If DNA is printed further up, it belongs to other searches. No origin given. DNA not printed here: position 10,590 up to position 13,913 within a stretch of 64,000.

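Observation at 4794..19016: Six-gene co-directional locus (SNF2 + DUF4391 + N6A MTase + Type III Res + two DUF1998 helicases): a hybrid that fits neither Type III R-M nor DISARM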

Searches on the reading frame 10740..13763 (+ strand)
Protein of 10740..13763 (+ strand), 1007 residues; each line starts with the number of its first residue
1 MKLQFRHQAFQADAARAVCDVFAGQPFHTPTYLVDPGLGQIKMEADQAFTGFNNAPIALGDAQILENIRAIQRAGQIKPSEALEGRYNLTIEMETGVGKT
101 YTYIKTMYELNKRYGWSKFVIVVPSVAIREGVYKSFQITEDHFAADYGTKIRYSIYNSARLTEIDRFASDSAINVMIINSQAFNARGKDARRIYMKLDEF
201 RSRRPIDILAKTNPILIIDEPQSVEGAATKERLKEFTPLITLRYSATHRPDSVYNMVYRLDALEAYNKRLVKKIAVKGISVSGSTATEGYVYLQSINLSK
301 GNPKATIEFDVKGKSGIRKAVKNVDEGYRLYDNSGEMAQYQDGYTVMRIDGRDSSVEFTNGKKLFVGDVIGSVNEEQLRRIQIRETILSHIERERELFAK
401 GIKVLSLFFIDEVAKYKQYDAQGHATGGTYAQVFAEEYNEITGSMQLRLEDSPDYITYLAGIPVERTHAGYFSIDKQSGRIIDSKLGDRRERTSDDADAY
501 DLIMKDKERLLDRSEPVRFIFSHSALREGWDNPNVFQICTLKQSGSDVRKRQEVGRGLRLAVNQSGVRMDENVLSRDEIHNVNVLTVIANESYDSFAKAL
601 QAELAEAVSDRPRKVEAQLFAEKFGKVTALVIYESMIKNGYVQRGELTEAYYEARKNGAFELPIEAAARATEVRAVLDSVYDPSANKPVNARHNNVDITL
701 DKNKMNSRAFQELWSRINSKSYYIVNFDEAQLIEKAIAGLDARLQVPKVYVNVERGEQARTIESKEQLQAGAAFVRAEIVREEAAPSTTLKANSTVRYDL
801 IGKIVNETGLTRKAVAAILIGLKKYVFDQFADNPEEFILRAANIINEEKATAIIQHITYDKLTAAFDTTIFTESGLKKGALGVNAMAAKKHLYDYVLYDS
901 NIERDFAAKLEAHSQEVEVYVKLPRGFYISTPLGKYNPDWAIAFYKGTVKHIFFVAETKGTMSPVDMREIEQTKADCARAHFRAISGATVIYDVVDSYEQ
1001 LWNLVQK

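Call 3: search_protein_families(library=pfam, proteins=[window:10740-13763:+], max_evalue=0.01)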
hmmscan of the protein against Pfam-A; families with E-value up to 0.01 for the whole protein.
window:10740-13763:+ (1007 aa): 3 families
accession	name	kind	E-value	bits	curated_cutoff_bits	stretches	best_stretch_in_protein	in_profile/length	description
PF19778.5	RE_endonuc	-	1.2e-32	112.4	23.4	1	889-996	1-106/108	Endonuclease domain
PF04851.21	ResIII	-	1.4e-13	51.5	22.5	1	72-247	20-161/164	Type III restriction enzyme, res subunit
PF00270.35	DEAD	-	5.5e-06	26.7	26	1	81-248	10-160/167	DEAD/DEAH box helicase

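Call 4: search_protein_families(library=padloc, proteins=[window:10740-13763:+], max_evalue=0.001)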
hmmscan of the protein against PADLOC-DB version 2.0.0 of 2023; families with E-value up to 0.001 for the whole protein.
window:10740-13763:+ (1007 aa): 7 families
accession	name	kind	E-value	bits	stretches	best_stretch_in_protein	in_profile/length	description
PDLC03647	REase_III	-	7.6e-286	949.2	1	1-1006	1-987/989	Type III restriction enzyme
PDLC03649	REase_III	-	4.1e-93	310.9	1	51-993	37-955/973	Type III restriction enzyme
PDLC03650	REase_III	-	4.5e-06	23.3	1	505-562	366-423/898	Type III restriction enzyme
PDLC03648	REase_III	-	7.8e-06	22.3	1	522-567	316-362/871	Type III restriction enzyme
PDLC03653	REase_III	-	2.3e-05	20.7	1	507-561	416-470/883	Type III restriction enzyme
PDLC02707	PbeA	-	0.00062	16.5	0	87-151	269-334/672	PbeA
PDLC01321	typeIV_DinG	-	0.00079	16.4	0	83-137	13-67/559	CAS-IV-A; associated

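Call 11: search_protein_families(library=ncbifam, proteins=[window:10740-13763:+], max_evalue=0.001)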
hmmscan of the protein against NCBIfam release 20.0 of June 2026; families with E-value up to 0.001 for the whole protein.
window:10740-13763:+ (1007 aa): 2 families
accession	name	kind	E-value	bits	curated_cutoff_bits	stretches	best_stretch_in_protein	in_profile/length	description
NF012027.0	PRK15483.1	equivalog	7.7e-104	348.5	564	1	1-1004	1-978/986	type III restriction-modification system endonuclease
NF046055.1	restr_BPTD_3080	equivalog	7.1e-07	27.5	800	0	493-560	550-617/970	BPTD_3080 family restriction endonuclease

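Call 43: find_related_loci(query=window:10740-13763:+, collection=metagenome_contigs, flank=10000)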
Query window:10740-13763:+ (1007 aa) in metagenome_contigs; peptide patterns used: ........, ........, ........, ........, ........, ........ (x = any residue, [..] = any of these).
599 stretches matched a pattern (row limit reached: there are more); 598 encode a relative of the query (tblastn E <= 1e-3); the best 80 are kept; 80 distinct loci.
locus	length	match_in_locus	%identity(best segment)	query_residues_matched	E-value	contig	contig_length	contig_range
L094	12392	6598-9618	79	1-1006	0e+0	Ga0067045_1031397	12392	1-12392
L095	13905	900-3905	77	1-1006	0e+0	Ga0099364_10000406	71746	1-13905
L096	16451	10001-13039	76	1-1006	0e+0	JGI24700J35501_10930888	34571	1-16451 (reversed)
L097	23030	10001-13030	74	1-1006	0e+0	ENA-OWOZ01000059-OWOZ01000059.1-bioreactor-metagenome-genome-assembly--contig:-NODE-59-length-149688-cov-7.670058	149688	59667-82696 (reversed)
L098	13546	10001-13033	68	1-1007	0e+0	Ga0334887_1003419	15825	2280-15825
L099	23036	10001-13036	65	1-1007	0e+0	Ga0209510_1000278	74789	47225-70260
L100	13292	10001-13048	65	1-1007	0e+0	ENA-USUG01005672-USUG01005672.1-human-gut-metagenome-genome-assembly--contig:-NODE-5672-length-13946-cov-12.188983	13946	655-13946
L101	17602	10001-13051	64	1-1005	0e+0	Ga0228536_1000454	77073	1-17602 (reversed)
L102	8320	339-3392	65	1-1007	0e+0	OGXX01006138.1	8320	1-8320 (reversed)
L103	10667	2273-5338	65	1-1007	0e+0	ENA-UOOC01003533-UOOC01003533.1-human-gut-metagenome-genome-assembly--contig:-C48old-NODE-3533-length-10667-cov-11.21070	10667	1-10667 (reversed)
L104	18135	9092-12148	65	3-1007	0e+0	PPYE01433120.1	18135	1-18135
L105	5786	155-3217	65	1-1007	0e+0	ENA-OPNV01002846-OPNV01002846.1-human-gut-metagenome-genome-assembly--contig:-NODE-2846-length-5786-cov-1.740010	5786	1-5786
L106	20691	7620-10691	64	1-1007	0e+0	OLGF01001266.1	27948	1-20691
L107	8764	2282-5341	64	1-1007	0e+0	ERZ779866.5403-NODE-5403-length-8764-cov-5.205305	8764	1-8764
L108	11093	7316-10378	65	1-1007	0e+0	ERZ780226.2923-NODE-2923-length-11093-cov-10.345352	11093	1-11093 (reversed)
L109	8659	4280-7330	64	1-1007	0e+0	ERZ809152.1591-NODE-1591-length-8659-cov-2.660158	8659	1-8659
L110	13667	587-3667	64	1-1007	0e+0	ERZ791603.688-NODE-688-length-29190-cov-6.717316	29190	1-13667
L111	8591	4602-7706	64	1-1007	0e+0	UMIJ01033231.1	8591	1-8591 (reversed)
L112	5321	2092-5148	64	1-1007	0e+0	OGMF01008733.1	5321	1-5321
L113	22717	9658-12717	63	1-1007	0e+0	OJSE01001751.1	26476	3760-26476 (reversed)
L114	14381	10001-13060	64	1-1007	0e+0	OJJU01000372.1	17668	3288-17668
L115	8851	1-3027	64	8-1007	0e+0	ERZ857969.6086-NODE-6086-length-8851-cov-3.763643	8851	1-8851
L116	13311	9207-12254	63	1-1007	0e+0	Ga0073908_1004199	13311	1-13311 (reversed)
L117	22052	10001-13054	65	1-1007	0e+0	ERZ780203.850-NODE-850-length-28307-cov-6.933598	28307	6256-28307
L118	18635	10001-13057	63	1-1007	0e+0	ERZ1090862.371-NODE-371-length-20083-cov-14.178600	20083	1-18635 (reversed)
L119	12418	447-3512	62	1-1007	0e+0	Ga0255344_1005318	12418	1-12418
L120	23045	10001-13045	64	1-1007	0e+0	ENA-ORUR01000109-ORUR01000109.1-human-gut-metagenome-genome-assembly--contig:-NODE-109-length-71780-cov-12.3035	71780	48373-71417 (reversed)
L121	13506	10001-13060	63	1-1007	0e+0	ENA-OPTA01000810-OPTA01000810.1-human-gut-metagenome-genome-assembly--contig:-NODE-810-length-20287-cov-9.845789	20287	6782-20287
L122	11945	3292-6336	63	1-1007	0e+0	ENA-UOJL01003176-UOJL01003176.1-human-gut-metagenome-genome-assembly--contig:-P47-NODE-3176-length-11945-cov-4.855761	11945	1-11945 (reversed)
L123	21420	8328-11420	64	1-1007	0e+0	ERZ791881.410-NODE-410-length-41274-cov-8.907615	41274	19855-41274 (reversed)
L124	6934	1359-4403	63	1-1007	0e+0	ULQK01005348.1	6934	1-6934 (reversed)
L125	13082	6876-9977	62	1-1007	0e+0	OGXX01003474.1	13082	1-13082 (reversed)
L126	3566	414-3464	62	1-1007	0e+0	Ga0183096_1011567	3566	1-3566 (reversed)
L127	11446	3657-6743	63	1-1007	0e+0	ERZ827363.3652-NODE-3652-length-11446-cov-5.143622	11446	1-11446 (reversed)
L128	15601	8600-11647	64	1-1007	0e+0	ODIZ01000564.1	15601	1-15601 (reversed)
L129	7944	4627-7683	63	1-1007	0e+0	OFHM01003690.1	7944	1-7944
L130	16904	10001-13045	63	1-1007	0e+0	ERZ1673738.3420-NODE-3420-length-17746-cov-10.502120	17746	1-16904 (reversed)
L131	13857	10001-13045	62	1-1007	0e+0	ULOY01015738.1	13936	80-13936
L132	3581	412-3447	63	1-1007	0e+0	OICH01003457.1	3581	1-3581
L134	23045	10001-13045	61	1-1007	0e+0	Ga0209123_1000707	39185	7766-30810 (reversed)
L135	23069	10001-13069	64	1-1007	0e+0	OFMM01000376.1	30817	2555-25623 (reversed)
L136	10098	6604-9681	62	1-1007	0e+0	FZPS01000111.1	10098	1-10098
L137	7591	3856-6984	61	1-1007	0e+0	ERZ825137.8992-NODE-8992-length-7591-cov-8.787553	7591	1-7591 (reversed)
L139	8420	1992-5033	61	1-1007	0e+0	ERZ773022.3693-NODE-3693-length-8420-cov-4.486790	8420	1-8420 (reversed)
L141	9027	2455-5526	59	1-1007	0e+0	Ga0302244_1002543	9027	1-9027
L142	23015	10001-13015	58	1-1007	0e+0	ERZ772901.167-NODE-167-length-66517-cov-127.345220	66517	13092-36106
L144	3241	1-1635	100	463-1007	0e+0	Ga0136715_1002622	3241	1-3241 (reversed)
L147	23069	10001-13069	63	1-1007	0e+0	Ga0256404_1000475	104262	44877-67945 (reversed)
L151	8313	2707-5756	57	1-1007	0e+0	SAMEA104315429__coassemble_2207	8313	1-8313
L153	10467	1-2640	59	132-1007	0e+0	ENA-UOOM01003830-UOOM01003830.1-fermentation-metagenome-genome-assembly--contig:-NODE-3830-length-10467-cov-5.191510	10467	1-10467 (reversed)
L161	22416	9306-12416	50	1-1007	0e+0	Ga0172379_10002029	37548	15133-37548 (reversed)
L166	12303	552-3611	49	1-1007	0e+0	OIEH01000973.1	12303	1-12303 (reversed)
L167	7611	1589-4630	50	1-1007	0e+0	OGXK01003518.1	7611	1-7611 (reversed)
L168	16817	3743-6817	51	1-1007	0e+0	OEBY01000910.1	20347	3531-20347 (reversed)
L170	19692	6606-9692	50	1-1007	0e+0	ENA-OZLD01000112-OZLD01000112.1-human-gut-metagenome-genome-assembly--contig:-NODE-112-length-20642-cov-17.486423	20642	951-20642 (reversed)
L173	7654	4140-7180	67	1-1007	0e+0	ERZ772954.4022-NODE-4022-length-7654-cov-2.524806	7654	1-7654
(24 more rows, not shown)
